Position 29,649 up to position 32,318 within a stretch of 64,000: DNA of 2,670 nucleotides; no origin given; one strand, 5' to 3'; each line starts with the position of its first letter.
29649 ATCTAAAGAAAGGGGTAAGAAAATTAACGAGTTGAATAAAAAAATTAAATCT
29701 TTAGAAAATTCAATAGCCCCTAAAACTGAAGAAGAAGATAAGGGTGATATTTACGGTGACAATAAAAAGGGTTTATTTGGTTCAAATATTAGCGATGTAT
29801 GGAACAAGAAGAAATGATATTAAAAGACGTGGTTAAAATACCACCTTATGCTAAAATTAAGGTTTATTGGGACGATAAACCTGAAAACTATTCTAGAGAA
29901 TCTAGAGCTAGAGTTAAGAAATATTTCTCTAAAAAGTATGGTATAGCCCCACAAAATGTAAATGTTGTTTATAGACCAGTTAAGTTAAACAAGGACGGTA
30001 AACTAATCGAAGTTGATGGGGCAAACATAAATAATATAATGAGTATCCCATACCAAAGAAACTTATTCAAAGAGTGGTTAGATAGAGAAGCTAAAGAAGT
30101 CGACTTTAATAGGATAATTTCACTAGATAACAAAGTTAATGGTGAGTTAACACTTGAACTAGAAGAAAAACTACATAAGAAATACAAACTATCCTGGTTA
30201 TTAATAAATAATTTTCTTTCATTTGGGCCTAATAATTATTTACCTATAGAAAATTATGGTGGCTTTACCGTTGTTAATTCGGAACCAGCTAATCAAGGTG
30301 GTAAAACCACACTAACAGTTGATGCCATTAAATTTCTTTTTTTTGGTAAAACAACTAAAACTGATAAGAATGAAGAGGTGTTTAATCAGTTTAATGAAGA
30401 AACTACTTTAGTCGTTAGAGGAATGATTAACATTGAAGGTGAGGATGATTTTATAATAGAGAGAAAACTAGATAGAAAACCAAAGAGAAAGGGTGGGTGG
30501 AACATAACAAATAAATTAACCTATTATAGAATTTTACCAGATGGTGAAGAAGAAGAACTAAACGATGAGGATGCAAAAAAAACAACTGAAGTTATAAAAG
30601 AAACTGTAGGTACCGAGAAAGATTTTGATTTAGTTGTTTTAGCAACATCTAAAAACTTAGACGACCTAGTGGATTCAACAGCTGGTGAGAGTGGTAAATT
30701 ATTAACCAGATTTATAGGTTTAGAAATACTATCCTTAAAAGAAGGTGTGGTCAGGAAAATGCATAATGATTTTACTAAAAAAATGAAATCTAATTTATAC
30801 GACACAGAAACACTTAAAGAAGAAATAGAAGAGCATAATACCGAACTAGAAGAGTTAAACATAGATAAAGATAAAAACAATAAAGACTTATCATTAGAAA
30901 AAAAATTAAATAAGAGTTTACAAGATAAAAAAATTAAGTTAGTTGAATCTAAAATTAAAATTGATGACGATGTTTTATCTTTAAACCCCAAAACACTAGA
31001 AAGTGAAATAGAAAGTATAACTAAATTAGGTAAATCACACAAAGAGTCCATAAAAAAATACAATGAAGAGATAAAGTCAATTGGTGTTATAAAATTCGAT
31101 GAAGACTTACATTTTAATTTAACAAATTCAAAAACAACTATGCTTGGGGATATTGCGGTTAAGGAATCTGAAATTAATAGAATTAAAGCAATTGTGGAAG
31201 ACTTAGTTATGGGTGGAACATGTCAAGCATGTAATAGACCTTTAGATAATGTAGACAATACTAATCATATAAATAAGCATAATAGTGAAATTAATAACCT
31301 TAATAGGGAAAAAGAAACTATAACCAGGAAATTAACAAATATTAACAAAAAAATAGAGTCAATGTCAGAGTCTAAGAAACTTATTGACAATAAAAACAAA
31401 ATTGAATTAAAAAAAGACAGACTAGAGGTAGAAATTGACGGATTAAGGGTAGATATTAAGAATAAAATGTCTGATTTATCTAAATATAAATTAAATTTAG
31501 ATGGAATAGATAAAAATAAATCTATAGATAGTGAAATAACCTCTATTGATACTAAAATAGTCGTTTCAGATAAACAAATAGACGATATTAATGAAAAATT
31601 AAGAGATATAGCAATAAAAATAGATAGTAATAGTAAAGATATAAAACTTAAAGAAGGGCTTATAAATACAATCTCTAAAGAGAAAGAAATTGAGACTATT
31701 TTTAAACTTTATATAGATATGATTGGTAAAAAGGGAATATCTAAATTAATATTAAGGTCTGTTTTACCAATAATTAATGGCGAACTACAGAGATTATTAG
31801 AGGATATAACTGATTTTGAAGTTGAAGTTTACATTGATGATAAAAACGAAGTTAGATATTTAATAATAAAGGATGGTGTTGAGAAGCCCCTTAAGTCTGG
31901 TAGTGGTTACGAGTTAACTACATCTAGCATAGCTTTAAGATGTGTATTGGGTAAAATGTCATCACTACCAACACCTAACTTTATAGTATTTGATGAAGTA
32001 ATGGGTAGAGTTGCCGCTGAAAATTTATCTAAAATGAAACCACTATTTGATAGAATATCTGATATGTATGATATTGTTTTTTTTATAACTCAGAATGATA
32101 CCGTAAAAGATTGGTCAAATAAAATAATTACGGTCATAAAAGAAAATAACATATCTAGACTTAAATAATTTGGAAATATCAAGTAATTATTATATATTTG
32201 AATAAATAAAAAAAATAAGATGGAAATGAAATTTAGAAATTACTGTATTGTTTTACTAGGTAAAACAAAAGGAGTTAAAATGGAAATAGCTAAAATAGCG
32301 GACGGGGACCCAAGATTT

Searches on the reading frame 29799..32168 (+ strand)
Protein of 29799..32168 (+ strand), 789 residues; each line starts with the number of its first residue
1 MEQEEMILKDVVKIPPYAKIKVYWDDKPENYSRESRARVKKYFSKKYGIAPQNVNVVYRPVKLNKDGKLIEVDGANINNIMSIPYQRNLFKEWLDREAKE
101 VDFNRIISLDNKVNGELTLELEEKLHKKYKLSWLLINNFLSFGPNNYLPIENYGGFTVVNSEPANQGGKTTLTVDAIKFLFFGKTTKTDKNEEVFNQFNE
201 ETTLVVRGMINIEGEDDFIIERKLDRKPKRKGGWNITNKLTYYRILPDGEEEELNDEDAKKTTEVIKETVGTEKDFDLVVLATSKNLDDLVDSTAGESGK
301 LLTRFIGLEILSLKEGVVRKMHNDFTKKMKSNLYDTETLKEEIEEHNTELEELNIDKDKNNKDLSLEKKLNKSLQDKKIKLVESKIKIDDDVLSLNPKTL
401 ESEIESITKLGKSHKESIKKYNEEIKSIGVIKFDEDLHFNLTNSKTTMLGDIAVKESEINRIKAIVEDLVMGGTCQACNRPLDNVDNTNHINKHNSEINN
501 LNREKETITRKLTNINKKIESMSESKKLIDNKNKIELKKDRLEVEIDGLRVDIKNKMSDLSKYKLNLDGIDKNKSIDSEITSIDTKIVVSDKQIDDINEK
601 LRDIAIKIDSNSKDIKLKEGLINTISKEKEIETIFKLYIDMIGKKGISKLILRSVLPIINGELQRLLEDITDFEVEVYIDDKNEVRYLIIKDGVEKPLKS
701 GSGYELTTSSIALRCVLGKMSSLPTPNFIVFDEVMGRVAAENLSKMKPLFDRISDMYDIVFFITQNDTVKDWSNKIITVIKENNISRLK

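Call 11: search_protein_families(library=pfam, proteins=[window:29799-32168:+], max_evalue=0.01)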
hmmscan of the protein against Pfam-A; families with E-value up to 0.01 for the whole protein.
window:29799-32168:+ (789 aa): 0 families

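Call 12: search_protein_families(library=phrogs, proteins=[window:29799-32168:+], max_evalue=0.001)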
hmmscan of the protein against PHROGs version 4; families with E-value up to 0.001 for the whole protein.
window:29799-32168:+ (789 aa): 2 families
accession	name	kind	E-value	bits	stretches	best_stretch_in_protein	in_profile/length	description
phrog_77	-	DNA, RNA and nucleotide metabolism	3.9e-47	162.4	1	80-788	250-952/967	SbcC-like subunit of palindrome specific endonuclease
phrog_35725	-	other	6.4e-08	31.7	1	440-786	1014-1366/1376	metallo-phosphoesterase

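Call 67: search_dna_similar(query=window:29799-32168:+, collection=phages, mode=protein, max_evalue=0.00001, max_rows=12)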
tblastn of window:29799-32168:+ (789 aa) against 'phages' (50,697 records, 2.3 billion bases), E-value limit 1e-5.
Records with a match: 49; places in all: 49; records where one place covers at least 80% of the query: 3.
Best place of each record, by identity: <60% 49.
By first word of the organism name: Staphylococcus 33; Bacillus 8; uncultured 3; Tenacibaculum 3; Microcystis 1; Silviavirus 1.
By host as written in the record: - 10; Staphylococcus aureus 10; Staphylococcus carnosus TM300 5; Staphylococcus aureus (phage propagation strain 47) 4; Tenacibaculum maritimum 3; Bacillus cereus BtB2-4 2; Bacillus cereus HER1399 2; Staphylococcus aureus Newman 2; and 11 more.
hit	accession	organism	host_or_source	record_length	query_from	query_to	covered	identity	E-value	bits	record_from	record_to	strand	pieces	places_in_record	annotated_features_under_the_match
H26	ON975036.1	Bacillus phage Thurquoise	Bacillus thuringiensis strain ATCC10792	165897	133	789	83%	23.0%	1e-7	62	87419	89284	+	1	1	exonuclease I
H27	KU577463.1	Bacillus phage Deep Blue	Bacillus cereus BtB2-4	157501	133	789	83%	22.6%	1e-7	62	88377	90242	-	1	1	hypothetical protein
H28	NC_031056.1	Bacillus phage Deep Blue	Bacillus cereus BtB2-4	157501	133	789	83%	22.6%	1e-7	62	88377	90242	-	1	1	exonuclease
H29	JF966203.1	Bacillus phage Bastille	Bacillus cereus HER1399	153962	164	788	79%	23.6%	7e-6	56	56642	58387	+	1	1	putative exonuclease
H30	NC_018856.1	Bacillus phage Bastille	Bacillus cereus HER1399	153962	164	788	79%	23.6%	7e-6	56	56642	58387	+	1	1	exonuclease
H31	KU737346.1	Bacillus phage Vinny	Bacillus thuringiensis subsp. kurstaki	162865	164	788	79%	23.6%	7e-6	56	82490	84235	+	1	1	endonuclease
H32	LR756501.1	uncultured phage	metagenomic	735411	14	789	70%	26.5%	2e-14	144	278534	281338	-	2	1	record has no annotation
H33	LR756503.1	uncultured phage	metagenomic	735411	14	789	70%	26.5%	2e-14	144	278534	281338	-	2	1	record has no annotation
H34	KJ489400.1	Bacillus phage Hoody T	-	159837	164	788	79%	23.3%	9e-6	56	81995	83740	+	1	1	exonuclease I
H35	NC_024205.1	Bacillus phage Hoody T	-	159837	164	788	79%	23.3%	9e-6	56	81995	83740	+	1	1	exonuclease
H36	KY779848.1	Staphylococcus phage qdsa001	Staphylococcus aureus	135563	442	789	44%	24.0%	3e-6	57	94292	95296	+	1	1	exonuclease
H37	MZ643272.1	Staphylococcus phage vB_Sau-RP15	Staphylococcus aureus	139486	459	789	42%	25.1%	3e-6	57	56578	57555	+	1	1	endonuclease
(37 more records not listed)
